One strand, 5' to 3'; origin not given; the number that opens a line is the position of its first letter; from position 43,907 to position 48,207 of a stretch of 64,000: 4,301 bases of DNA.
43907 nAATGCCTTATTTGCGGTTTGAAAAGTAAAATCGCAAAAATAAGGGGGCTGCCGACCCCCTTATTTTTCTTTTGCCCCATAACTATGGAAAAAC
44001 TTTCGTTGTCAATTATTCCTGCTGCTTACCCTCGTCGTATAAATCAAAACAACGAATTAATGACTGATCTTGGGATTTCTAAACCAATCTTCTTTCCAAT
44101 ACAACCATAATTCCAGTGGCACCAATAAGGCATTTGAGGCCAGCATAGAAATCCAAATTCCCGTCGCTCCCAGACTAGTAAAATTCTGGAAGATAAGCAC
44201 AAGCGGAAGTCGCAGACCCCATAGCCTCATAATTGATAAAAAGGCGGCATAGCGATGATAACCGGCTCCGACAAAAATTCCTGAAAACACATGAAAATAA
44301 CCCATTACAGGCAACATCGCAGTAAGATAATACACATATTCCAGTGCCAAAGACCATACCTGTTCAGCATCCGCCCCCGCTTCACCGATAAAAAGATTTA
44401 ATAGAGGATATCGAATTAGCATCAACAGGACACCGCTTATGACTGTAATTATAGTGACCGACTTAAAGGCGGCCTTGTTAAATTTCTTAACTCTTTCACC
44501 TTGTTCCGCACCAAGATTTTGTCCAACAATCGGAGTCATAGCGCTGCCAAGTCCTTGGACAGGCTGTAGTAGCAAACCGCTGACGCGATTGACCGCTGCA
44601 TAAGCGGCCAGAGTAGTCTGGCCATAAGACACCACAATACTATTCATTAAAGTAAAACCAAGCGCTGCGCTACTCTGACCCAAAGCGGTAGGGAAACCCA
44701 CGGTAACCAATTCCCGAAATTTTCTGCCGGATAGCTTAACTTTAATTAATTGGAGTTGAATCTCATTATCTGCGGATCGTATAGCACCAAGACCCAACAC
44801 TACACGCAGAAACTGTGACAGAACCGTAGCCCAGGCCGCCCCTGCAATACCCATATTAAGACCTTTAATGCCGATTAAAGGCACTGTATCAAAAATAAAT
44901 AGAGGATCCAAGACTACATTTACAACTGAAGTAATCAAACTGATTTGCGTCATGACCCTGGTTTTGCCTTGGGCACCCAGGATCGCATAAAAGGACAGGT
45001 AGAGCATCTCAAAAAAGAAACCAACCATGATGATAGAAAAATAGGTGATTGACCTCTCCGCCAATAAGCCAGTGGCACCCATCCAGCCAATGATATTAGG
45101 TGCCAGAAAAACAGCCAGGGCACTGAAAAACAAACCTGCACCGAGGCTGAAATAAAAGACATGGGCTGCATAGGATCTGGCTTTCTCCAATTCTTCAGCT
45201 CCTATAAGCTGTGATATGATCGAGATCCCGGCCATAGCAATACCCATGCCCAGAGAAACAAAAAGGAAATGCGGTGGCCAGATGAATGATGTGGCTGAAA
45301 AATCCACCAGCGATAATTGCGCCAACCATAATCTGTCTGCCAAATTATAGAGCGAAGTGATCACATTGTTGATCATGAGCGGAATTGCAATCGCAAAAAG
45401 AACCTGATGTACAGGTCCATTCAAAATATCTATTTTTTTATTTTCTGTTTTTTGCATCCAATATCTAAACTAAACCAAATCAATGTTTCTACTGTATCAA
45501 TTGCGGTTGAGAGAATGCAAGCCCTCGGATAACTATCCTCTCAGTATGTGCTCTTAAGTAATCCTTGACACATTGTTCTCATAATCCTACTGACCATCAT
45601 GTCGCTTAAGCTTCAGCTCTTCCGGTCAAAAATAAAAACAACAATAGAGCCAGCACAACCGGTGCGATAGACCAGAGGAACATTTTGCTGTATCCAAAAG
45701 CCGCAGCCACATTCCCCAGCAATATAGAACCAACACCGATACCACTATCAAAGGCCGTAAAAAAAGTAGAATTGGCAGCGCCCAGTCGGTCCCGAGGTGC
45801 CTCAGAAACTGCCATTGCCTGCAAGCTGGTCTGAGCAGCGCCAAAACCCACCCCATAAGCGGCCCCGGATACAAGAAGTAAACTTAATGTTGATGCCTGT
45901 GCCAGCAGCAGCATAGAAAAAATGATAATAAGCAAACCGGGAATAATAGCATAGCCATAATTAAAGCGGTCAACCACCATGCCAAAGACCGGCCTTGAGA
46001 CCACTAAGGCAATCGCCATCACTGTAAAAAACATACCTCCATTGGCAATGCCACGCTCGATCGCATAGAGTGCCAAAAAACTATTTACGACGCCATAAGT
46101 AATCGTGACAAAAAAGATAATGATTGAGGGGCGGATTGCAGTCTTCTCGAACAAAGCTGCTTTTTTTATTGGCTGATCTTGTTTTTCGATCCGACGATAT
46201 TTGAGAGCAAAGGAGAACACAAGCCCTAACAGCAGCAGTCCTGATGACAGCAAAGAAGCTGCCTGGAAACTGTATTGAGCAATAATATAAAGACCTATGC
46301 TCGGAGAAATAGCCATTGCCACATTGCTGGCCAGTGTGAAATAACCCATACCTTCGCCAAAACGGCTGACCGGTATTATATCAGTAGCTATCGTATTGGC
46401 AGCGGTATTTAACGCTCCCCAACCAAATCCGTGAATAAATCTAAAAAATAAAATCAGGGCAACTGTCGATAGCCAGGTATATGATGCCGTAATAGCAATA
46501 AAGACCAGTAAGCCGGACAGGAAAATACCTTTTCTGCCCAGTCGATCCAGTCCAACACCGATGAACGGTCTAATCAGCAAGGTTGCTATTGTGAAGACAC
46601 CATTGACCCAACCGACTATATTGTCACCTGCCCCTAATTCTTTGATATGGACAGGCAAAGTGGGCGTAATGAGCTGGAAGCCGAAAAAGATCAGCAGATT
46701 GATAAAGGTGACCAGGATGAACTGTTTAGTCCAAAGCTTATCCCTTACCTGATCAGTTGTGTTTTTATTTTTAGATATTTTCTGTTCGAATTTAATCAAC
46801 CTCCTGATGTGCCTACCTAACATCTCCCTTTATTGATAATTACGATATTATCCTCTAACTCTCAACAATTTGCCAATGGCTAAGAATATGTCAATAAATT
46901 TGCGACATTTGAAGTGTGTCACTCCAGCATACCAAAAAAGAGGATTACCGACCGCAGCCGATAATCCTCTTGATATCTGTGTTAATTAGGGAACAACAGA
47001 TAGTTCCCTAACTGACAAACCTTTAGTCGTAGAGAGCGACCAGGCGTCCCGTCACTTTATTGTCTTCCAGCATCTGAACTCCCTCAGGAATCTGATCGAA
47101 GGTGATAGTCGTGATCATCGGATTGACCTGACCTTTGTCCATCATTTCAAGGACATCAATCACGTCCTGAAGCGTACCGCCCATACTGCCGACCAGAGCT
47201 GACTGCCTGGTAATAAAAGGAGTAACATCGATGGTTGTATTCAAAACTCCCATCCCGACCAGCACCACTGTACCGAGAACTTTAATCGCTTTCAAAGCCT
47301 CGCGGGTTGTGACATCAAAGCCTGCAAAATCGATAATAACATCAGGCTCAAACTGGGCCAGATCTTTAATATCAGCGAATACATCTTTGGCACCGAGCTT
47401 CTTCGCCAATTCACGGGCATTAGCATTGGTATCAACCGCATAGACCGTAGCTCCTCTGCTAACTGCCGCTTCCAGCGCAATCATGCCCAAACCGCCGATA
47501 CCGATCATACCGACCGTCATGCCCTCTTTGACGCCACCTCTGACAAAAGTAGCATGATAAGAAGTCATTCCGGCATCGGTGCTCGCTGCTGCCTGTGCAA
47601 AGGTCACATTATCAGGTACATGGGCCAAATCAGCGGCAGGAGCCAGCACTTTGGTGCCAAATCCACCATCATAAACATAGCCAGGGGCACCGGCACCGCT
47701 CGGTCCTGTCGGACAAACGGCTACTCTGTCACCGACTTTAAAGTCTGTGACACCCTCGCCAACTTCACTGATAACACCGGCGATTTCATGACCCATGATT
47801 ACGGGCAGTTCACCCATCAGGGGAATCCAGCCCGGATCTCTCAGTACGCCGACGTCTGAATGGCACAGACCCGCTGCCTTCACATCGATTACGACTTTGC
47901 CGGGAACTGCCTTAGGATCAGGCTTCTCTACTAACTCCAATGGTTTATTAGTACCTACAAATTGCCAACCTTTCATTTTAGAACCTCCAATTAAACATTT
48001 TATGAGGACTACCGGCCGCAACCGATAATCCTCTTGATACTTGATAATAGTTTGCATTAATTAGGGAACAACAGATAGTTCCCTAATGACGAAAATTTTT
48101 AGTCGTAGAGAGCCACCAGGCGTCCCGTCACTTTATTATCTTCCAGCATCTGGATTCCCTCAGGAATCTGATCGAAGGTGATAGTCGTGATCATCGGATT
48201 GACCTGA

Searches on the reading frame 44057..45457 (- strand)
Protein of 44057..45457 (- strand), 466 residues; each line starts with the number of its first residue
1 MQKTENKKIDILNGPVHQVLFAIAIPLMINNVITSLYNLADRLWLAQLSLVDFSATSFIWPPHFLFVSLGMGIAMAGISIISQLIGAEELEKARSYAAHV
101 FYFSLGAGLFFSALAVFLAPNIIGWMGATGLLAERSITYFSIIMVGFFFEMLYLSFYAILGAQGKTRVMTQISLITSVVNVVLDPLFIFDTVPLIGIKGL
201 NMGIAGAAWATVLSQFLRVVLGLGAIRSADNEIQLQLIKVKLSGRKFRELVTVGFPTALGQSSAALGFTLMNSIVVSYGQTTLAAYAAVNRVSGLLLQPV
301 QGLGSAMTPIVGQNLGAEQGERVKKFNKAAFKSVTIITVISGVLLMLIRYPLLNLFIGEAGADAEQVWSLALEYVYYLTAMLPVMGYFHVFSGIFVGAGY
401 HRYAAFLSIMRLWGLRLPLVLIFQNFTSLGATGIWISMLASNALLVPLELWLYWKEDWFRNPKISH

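Call 104: search_protein_families(library=pfam, proteins=[window:44057-45457:-], max_evalue=0.00001)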
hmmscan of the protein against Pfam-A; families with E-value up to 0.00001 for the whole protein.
window:44057-45457:- (466 aa): 1 family
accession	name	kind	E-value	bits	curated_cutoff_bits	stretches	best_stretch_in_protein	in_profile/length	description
PF01554.23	MatE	-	1.4e-48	165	24.9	2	26-186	1-161/161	MatE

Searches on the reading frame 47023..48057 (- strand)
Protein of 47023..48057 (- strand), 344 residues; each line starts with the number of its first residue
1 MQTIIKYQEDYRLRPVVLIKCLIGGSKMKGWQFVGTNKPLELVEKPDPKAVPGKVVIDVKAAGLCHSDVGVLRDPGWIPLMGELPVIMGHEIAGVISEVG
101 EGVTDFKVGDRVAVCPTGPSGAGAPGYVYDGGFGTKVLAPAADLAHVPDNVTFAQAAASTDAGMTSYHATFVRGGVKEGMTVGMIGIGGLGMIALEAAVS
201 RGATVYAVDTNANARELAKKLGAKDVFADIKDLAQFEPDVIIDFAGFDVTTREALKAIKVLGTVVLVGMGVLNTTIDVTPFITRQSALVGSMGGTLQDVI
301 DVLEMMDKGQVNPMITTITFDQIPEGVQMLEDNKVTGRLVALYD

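Call 69: search_protein_families(library=pfam, proteins=[window:47023-48057:-], max_evalue=0.001)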
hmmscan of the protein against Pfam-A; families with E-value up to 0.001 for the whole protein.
window:47023-48057:- (344 aa): 6 families
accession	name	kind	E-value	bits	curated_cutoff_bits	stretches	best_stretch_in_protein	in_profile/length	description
PF00107.32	ADH_zinc_N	-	9.2e-21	74.6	31.8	1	189-307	1-128/129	Zinc-binding dehydrogenase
PF08240.17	ADH_N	-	1.1e-19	71.1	23.5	1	52-149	2-104/104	Alcohol dehydrogenase GroES-like domain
PF13602.12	ADH_zinc_N_2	-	9.9e-08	33.4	27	1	222-340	2-133/134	Zinc-binding dehydrogenase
PF16912.11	Glu_dehyd_C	-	3.8e-05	23.7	34.9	1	183-316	35-186/211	Glucose dehydrogenase C-terminus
PF22660.2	RS_preATP-grasp-like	-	0.00022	22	27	1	180-256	2-79/98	Ribonucleotide synthetase preATP-grasp domain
PF01262.27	AlaDh_PNT_C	-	0.00089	19.2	23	0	170-230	17-80/214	Alanine dehydrogenase/PNT, C-terminal domain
